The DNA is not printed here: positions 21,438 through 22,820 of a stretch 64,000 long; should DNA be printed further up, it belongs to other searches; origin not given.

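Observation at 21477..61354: Three paralogous two-gene cassettes: unclassified clan-A-like glycosidase followed by a catalytic-domain-free CBM array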

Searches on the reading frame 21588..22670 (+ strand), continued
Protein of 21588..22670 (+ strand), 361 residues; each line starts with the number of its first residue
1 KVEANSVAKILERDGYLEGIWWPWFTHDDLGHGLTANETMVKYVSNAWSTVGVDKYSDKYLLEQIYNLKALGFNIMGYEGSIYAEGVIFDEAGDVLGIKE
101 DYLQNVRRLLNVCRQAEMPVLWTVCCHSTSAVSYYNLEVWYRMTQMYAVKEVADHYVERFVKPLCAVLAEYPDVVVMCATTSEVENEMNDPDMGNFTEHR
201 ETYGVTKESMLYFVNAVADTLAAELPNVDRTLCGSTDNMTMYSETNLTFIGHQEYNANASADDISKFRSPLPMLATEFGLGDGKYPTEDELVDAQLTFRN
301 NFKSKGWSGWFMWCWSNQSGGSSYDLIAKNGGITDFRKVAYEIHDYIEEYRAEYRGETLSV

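Call 38: search_solved_structures(query=A2, max_evalue=10, show_alignments=3)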
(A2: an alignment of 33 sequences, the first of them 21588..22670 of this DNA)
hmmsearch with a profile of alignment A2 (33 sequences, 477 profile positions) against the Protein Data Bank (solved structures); distinct sequences matched with E-value up to 10: 31.
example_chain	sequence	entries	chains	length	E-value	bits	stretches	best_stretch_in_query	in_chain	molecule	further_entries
2c0h_A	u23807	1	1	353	2.4e-18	69.3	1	49-339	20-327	MANNAN ENDO-1,4-BETA-MANNOSIDASE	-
5y6t_A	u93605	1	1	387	5.6e-08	35.1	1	48-352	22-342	endo-1,4-beta-mannanase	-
3vup_A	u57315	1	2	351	7.1e-08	34.8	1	49-340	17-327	Beta-1,4-mannanase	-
4oou_B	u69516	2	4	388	2.1e-07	33.2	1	49-340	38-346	Beta-1,4-mannanase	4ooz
3mpc_A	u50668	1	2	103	0.00018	23.5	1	392-470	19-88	Fn3-like protein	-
5g56_A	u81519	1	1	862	0.00083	21.3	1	393-469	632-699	CARBOHYDRATE BINDING FAMILY 6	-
2zum_A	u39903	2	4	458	0.0021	20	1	32-107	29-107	458aa long hypothetical endo-1,4-beta-glucanase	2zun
3axx_A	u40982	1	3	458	0.0021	20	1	32-107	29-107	458aa long hypothetical endo-1,4-beta-glucanase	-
3qho_A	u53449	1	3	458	0.0021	20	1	32-107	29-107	458aa long hypothetical endo-1,4-beta-glucanase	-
3qhn_A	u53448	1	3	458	0.0029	19.5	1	32-107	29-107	458aa long hypothetical endo-1,4-beta-glucanase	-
1vrx_A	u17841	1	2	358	0.0034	19.3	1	293-353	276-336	ENDOCELLULASE E1 FROM A. CELLULOLYTICUS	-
8q6t_I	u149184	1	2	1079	0.0035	19.3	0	406-474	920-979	Titin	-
3w6m_A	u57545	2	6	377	0.0036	19.2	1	63-107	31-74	458aa long hypothetical endo-1,4-beta-glucanase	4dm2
1ece_A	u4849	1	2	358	0.0046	18.9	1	293-352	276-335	ENDOCELLULASE E1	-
3vvg_A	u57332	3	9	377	0.006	18.5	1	63-107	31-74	458aa long hypothetical endo-1,4-beta-glucanase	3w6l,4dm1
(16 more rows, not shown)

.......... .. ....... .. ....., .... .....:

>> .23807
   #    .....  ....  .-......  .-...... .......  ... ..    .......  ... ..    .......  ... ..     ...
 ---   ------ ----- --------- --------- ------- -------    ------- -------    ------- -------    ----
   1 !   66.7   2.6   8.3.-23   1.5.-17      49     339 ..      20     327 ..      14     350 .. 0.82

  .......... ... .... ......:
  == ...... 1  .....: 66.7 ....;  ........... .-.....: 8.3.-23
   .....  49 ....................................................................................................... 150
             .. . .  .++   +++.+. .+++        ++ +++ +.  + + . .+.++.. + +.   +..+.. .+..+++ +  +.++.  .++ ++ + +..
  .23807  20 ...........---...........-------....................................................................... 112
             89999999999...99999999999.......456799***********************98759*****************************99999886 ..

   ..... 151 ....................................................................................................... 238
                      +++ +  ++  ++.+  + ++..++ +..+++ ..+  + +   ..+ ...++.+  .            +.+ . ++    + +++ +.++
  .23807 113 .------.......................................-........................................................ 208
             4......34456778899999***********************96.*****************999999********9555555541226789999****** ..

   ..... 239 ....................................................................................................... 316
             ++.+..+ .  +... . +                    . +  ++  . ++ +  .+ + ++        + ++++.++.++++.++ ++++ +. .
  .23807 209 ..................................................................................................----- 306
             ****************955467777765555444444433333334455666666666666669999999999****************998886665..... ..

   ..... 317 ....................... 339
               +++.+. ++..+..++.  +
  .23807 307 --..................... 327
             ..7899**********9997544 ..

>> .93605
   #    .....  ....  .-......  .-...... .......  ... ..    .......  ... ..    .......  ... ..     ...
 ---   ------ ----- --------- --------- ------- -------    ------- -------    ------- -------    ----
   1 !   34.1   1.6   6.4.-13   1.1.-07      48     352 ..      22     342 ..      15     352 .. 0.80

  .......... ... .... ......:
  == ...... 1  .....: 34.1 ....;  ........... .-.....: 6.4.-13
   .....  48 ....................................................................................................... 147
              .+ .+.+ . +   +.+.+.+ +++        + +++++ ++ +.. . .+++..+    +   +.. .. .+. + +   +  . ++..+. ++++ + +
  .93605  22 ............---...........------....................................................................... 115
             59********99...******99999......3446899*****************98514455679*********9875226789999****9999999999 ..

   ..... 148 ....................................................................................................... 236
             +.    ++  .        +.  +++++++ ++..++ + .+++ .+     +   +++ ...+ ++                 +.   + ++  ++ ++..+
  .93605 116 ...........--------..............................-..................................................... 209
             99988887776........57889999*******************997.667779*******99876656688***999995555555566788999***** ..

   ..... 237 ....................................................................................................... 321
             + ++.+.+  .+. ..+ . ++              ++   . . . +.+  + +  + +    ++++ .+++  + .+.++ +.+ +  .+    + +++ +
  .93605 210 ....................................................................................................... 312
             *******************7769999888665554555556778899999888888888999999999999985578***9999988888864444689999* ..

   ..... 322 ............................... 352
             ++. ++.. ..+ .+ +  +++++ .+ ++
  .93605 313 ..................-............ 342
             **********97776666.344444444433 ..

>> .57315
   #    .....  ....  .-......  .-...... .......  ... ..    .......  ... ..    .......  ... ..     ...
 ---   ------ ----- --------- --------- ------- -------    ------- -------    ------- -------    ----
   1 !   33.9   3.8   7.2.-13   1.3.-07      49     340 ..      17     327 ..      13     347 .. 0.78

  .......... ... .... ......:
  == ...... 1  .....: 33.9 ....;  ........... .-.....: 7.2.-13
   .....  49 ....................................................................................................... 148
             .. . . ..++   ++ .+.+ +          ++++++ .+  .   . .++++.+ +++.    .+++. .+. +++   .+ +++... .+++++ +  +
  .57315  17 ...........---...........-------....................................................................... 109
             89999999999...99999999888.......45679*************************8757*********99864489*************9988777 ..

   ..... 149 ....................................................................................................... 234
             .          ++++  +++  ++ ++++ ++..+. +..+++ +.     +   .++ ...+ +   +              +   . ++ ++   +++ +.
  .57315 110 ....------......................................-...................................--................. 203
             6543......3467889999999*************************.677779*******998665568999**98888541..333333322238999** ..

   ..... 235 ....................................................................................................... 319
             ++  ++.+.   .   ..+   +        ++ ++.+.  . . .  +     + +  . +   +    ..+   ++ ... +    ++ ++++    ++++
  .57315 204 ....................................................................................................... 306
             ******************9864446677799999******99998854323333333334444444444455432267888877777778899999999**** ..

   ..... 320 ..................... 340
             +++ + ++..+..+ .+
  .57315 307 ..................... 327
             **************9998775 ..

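Call 41: find_related_loci(query=A1, collection=genome_contigs, flank=8000)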
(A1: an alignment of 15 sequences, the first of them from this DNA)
Query A1 (357 aa) in genome_contigs; peptide patterns used: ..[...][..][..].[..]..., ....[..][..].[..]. (x = any residue, [..] = any of these).
597 stretches matched a pattern (row limit reached: there are more); 50 encode a relative of the query (tblastn E <= 1e-3); 44 distinct loci.
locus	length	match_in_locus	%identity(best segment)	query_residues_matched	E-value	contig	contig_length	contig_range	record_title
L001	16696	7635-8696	85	4-357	0e+0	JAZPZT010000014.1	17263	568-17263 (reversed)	MAG: Acutalibacteraceae bacterium isolate T1900044644_TS20190110.MAGScoT_cleanbin_000032 SGB_1323_k141_1211884, whole ge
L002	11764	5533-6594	86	4-357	0e+0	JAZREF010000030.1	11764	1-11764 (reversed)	MAG: Acutalibacteraceae bacterium isolate T1900045500_YK20190194.MAGScoT_cleanbin_000093 SGB_7494_k141_1549230, whole ge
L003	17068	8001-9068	82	2-357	0e+0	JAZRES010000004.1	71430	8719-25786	MAG: Acutalibacteraceae bacterium isolate T1900045498_YK20190192.MAGScoT_cleanbin_000043 SGB_7465_k141_2474361, whole ge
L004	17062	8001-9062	82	3-356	0e+0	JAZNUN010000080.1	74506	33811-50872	MAG: Acutalibacteraceae bacterium isolate T1900044797_TS20190263.MAGScoT_cleanbin_000015 SGB_2687_k141_2101271, whole ge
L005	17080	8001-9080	57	3-357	3e-137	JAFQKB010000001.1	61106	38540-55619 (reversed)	MAG: Clostridia bacterium isolate RGIG1891 Goat_Cecum.Co__c16138, whole genome shotgun sequence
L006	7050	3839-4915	57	3-357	1e-135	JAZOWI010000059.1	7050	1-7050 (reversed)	MAG: Acutalibacteraceae bacterium isolate T1900045523_YK20190217.MAGScoT_cleanbin_000038 SGB_7655_k141_2398251, whole ge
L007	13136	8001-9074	55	3-356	3e-134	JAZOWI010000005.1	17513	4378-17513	MAG: Acutalibacteraceae bacterium isolate T1900045523_YK20190217.MAGScoT_cleanbin_000038 SGB_7655_k141_851005, whole gen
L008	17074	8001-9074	55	3-356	2e-133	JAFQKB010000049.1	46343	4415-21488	MAG: Clostridia bacterium isolate RGIG1891 Goat_Cecum.Co__c1988139, whole genome shotgun sequence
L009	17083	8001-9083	54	1-357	2e-130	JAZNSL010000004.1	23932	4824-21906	MAG: Acutalibacteraceae bacterium isolate T1900044809_TS20190275.MAGScoT_cleanbin_000020 SGB_2773_k141_1553449, whole ge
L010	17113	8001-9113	53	1-357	2e-125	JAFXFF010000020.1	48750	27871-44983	MAG: Clostridia bacterium isolate RGIG6361 Sheep_Rectum-4__c343058, whole genome shotgun sequence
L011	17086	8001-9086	52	3-357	3e-124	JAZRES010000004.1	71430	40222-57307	MAG: Acutalibacteraceae bacterium isolate T1900045498_YK20190192.MAGScoT_cleanbin_000043 SGB_7465_k141_2474361, whole ge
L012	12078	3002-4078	53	3-357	1e-123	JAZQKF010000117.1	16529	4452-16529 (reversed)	MAG: Acutalibacteraceae bacterium isolate T1900044615_TS20190081.MAGScoT_cleanbin_000055 SGB_841_k141_1297441, whole gen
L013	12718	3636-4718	53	3-357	2e-123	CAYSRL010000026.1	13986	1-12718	MAG TPA_asm: uncultured Ruminococcus sp. isolate SRP315200_co2_280 genome assembly, contig: NODE_5178_length_13986_cov_1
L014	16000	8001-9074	53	3-357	5e-122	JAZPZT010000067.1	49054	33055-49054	MAG: Acutalibacteraceae bacterium isolate T1900044644_TS20190110.MAGScoT_cleanbin_000032 SGB_1323_k141_885353, whole gen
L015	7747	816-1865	50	9-351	1e-118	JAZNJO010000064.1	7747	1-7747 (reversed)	MAG: Acutalibacteraceae bacterium isolate T1900044679_TS20190145.MAGScoT_cleanbin_000051 SGB_1668_k141_2975081, whole ge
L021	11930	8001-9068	44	3-356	2e-107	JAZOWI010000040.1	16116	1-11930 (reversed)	MAG: Acutalibacteraceae bacterium isolate T1900045523_YK20190217.MAGScoT_cleanbin_000038 SGB_7655_k141_1720714, whole ge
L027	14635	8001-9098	44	3-357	4e-102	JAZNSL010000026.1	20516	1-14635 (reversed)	MAG: Acutalibacteraceae bacterium isolate T1900044809_TS20190275.MAGScoT_cleanbin_000020 SGB_2773_k141_140695, whole gen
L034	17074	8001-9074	42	3-357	2e-95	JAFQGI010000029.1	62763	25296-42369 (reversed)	MAG: Clostridia bacterium isolate RGIG1794 Goat_Cecum-4__c681902, whole genome shotgun sequence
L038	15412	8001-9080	41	7-357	7e-88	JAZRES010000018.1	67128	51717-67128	MAG: Acutalibacteraceae bacterium isolate T1900045498_YK20190192.MAGScoT_cleanbin_000043 SGB_7465_k141_1590370, whole ge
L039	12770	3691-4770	40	7-357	4e-84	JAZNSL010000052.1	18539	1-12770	MAG: Acutalibacteraceae bacterium isolate T1900044809_TS20190275.MAGScoT_cleanbin_000020 SGB_2773_k141_2687153, whole ge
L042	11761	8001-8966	40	10-315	3e-68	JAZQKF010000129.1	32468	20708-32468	MAG: Acutalibacteraceae bacterium isolate T1900044615_TS20190081.MAGScoT_cleanbin_000055 SGB_841_k141_2127976, whole gen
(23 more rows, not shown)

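Call 59: list_cluster_members(proteins=[P0033, P0035, P0038, P0041, P0044, P0048, P0054, P0056, P0066, P0090])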
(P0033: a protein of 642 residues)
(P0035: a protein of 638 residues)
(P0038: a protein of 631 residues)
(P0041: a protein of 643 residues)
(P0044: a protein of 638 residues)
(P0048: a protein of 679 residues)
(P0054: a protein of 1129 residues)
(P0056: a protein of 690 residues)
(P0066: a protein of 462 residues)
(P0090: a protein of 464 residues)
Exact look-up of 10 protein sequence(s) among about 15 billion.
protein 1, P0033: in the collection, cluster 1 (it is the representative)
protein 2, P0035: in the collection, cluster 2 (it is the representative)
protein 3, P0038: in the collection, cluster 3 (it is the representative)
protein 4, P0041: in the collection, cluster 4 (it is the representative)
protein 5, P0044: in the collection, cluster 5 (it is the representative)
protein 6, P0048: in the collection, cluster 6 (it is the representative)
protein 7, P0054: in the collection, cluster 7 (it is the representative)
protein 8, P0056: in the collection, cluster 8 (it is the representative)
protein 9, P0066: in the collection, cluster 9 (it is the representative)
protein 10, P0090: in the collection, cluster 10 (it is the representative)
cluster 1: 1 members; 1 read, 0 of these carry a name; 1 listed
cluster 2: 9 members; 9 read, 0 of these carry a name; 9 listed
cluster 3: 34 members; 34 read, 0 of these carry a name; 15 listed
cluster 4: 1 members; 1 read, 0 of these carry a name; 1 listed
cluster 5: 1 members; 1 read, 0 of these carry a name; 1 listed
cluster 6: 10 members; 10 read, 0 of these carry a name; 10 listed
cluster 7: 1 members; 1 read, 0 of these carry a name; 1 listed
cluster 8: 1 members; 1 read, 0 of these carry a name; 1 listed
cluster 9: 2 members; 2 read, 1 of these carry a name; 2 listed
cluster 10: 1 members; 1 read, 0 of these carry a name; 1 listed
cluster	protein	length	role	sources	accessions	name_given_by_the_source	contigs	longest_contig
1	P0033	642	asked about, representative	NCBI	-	-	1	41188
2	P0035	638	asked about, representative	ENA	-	-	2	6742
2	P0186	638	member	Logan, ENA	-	-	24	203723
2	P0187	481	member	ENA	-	-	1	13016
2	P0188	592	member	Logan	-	-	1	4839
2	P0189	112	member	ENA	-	-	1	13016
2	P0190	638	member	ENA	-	-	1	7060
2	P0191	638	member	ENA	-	-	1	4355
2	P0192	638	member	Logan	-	-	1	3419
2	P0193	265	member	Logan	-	-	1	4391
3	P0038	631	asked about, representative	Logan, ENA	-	-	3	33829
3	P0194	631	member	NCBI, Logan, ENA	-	-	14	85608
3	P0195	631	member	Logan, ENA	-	-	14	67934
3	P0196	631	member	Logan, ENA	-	-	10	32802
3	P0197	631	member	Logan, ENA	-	-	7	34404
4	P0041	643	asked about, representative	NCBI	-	-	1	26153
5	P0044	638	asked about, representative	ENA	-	-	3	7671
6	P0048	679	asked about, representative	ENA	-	-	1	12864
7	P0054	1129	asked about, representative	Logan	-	-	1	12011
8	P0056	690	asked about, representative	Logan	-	-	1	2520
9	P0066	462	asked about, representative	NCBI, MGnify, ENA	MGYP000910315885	FL=1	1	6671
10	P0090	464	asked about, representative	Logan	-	-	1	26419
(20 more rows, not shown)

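Call 64: search_protein_families(library=pfam, proteins=[P0033, P0025, P0026, P0054, P0058], max_evalue=0.01)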
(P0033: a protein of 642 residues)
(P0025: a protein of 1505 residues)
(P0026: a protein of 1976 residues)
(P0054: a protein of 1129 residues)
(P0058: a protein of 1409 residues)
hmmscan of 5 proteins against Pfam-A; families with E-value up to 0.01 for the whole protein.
P0033 (642 aa): 1 family
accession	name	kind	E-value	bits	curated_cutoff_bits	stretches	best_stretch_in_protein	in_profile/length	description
PF02018.23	CBM_4_9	-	1.8e-12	48.2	25.9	1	500-627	2-124/136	Carbohydrate binding domain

P0025 (1505 aa): 2 families
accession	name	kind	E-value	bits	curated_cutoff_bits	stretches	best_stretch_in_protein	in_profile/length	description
PF02018.23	CBM_4_9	-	2.3e-20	73.8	25.9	4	1019-1129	4-128/136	Carbohydrate binding domain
PF00629.30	MAM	-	0.0023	18.2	26.4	0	957-1008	100-153/158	MAM domain, meprin/A5/mu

P0026 (1976 aa): 1 family
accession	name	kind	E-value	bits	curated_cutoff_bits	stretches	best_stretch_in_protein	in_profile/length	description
PF02018.23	CBM_4_9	-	8.8e-18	65.4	25.9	2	1014-1135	4-131/136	Carbohydrate binding domain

P0054 (1129 aa): 1 family
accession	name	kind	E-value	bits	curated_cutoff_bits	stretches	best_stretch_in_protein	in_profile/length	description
PF02018.23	CBM_4_9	-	1.4e-22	80.9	25.9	3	987-1114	2-131/136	Carbohydrate binding domain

P0058 (1409 aa): 5 families
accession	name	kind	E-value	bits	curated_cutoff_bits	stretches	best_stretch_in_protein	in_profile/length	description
PF02018.23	CBM_4_9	-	4.4e-60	202.4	25.9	5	956-1082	1-130/136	Carbohydrate binding domain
PF22637.2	CBM_4_9_1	-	1.7e-09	38.6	27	0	1160-1185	58-83/148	BppA domain 1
PF21112.3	CsgH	-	0.00013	22.4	27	0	1290-1353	18-81/88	CsgH protein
PF22825.2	HpiC1-like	-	0.0028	18.2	27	0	863-928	78-146/174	HpiC1 cyclase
PF14638.11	FNIP_C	-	0.0075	16.3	25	0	1075-1100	19-44/189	Folliculin-interacting protein C-terminus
